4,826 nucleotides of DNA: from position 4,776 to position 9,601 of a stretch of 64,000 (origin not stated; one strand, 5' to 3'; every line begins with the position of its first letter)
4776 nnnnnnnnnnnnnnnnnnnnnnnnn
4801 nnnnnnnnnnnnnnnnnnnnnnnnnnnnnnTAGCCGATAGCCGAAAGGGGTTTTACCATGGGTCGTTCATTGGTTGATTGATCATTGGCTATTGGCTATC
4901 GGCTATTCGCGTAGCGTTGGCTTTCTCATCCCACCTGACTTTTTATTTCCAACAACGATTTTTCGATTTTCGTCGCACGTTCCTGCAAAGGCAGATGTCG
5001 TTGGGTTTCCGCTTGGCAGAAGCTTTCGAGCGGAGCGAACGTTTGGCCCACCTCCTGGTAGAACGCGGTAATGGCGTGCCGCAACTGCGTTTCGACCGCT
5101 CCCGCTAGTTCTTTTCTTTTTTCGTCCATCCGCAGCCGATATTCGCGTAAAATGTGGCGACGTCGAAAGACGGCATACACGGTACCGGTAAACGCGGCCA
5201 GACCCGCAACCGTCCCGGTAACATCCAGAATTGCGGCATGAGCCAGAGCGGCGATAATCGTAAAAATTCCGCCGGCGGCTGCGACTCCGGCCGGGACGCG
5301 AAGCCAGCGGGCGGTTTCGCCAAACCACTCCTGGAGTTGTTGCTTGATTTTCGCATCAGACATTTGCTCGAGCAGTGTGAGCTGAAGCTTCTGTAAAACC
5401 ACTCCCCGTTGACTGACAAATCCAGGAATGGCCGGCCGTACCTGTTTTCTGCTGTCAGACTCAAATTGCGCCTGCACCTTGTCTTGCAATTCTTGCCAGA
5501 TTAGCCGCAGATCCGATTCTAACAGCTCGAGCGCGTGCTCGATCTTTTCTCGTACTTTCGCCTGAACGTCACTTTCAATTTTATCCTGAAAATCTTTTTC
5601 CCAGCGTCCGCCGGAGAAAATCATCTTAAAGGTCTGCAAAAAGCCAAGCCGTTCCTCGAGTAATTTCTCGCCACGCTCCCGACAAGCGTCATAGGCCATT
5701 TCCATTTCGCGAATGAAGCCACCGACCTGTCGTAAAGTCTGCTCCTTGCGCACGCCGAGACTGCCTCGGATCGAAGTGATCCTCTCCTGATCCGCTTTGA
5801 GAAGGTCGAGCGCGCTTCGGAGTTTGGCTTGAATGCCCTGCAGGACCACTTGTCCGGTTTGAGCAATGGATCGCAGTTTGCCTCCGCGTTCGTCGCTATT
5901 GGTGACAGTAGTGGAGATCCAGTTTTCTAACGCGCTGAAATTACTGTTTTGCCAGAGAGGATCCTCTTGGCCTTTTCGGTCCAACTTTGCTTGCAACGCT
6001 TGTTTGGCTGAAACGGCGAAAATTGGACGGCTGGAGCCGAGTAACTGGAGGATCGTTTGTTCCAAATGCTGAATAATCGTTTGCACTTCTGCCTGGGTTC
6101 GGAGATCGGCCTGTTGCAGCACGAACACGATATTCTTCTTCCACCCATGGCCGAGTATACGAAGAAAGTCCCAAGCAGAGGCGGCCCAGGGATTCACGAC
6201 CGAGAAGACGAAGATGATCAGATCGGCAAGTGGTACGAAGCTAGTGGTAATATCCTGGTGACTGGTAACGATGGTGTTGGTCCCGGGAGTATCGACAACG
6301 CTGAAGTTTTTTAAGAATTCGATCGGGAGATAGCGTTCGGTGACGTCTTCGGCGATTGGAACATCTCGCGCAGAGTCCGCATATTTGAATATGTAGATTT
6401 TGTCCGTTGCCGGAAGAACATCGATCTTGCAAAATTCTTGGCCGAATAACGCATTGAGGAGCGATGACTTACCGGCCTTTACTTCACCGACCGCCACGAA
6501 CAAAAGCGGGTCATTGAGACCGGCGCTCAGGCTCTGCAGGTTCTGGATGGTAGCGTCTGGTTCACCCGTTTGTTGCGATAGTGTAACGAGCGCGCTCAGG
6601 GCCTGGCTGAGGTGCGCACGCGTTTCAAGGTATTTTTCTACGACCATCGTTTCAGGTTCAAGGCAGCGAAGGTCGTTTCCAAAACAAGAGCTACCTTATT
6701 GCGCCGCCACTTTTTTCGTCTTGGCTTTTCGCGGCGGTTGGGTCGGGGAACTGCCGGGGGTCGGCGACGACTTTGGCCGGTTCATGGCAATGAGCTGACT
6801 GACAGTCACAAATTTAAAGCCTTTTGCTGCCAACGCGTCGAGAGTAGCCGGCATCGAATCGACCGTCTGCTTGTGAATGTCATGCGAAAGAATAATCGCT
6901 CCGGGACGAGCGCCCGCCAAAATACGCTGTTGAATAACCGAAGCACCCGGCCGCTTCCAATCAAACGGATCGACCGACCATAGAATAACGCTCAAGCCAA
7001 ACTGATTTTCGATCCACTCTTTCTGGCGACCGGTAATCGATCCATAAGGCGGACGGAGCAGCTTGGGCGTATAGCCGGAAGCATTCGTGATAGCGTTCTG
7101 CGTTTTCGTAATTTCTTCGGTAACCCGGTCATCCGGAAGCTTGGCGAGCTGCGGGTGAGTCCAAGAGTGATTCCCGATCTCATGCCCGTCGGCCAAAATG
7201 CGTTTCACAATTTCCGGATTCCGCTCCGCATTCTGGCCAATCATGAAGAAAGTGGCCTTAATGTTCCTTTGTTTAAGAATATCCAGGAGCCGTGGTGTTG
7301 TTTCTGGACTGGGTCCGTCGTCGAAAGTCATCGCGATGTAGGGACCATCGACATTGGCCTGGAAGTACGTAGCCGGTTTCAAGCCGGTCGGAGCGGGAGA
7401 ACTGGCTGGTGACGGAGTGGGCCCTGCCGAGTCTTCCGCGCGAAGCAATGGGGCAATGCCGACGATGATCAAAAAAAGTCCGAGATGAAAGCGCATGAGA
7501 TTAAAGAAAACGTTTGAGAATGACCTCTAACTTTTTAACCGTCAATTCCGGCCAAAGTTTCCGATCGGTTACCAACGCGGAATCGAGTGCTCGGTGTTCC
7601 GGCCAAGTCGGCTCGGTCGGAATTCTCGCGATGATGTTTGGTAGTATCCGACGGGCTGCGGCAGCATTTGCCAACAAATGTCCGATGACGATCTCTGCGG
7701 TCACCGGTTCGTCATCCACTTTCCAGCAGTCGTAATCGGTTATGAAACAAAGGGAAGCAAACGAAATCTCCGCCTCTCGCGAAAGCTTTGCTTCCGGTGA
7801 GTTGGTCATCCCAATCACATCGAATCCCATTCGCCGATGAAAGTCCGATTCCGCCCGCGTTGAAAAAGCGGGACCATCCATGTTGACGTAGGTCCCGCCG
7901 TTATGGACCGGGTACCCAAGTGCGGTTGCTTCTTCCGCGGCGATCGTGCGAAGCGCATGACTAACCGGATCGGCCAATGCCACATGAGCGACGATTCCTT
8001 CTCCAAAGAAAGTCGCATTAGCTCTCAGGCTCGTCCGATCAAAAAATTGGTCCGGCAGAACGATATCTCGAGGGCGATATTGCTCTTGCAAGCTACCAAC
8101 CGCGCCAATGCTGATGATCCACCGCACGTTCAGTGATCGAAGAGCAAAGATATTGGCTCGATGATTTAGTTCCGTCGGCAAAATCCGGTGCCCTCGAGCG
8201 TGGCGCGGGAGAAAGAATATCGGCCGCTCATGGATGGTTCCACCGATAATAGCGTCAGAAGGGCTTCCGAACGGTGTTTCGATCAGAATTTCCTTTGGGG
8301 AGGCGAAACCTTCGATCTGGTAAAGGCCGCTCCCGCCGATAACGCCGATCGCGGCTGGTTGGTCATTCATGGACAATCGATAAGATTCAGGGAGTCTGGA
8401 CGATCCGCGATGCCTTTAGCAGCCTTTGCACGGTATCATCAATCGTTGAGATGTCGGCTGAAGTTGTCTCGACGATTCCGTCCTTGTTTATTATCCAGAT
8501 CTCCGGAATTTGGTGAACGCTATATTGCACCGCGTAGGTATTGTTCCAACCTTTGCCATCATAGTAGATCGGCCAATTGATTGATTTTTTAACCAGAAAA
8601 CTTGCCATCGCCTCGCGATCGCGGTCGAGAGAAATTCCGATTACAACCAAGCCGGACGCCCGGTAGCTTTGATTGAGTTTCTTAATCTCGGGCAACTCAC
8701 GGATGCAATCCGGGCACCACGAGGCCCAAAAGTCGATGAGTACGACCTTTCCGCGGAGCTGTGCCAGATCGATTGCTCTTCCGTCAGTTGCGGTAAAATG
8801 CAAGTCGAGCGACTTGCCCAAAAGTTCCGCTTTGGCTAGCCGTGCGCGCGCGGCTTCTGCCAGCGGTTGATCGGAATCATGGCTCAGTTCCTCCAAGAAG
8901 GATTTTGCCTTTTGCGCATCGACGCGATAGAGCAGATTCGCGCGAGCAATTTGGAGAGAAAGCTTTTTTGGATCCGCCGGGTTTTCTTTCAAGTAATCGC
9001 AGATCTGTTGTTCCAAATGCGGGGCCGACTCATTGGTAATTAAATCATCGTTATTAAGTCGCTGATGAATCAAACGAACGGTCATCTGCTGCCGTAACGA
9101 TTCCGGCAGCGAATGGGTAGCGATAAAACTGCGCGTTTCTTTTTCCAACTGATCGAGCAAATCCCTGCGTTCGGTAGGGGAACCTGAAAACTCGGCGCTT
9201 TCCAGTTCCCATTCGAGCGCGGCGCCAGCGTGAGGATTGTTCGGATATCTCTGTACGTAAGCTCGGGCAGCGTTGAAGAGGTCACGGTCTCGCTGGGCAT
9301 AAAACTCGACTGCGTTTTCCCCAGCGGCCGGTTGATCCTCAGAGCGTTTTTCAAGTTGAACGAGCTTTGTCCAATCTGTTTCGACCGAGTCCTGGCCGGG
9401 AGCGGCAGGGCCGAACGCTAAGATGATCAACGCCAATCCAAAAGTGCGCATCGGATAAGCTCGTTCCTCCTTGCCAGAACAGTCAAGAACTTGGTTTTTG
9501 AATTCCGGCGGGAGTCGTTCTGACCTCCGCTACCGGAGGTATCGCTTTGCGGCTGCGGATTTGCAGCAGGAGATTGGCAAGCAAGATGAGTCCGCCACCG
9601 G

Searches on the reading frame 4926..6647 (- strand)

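Call 29: search_protein_families(library=pfam, proteins=[window:4926-6647:-], max_evalue=0.001)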
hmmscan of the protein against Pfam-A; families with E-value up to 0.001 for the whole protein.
window:4926-6647:- (573 aa): 4 families
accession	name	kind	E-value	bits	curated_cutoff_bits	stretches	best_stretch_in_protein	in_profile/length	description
PF00350.29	Dynamin_N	-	2e-17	64.1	27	2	111-179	99-167/168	Dynamin family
PF01926.29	MMR_HSR1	-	1.2e-07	32.3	21.9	1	52-178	4-112/113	50S ribosome-binding GTPase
PF03193.22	RsgA_GTPase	-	6.6e-05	23.2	30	0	33-74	93-133/174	RsgA GTPase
PF00009.33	GTP_EFTU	-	0.0005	20.2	26.5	0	50-221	6-176/188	Elongation factor Tu GTP binding domain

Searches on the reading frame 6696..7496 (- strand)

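Call 29: search_protein_families(library=pfam, proteins=[window:6696-7496:-], max_evalue=0.001)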
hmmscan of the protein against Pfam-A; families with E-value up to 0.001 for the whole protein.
window:6696-7496:- (266 aa): 2 families
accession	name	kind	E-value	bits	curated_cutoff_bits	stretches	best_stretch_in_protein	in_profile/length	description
PF01522.26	Polysacc_deac_1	-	1.1e-42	145.3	23.1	1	48-168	3-121/124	Polysaccharide deacetylase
PF10096.14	DUF2334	-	0.00033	20.8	26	0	63-120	14-82/203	Uncharacterized protein conserved in bacteria (DUF2334)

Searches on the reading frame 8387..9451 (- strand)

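Call 29: search_protein_families(library=pfam, proteins=[window:8387-9451:-], max_evalue=0.001)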
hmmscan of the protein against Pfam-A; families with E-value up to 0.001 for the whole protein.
window:8387-9451:- (354 aa): 7 families
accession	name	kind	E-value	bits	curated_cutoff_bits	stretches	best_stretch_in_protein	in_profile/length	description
PF08534.16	Redoxin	-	1.4e-20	74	26.6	1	219-332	13-133/148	Redoxin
PF00578.27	AhpC-TSA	-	5e-20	72.1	26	1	218-328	9-122/124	AhpC/TSA family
PF13905.12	Thioredoxin_8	-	5.2e-18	65.6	27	1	234-327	1-94/94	Thioredoxin-like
PF00085.26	Thioredoxin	-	1.3e-08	35.2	23.5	1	234-288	18-71/103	Thioredoxin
PF00255.25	GSHPx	-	6.8e-06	26.1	27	1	218-273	5-59/108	Glutathione peroxidase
PF13098.12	Thioredoxin_2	-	8.8e-06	26.5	27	1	232-325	3-86/104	Thioredoxin-like domain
PF14595.12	Thioredoxin_9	-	0.00067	20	25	0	229-295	36-100/129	Thioredoxin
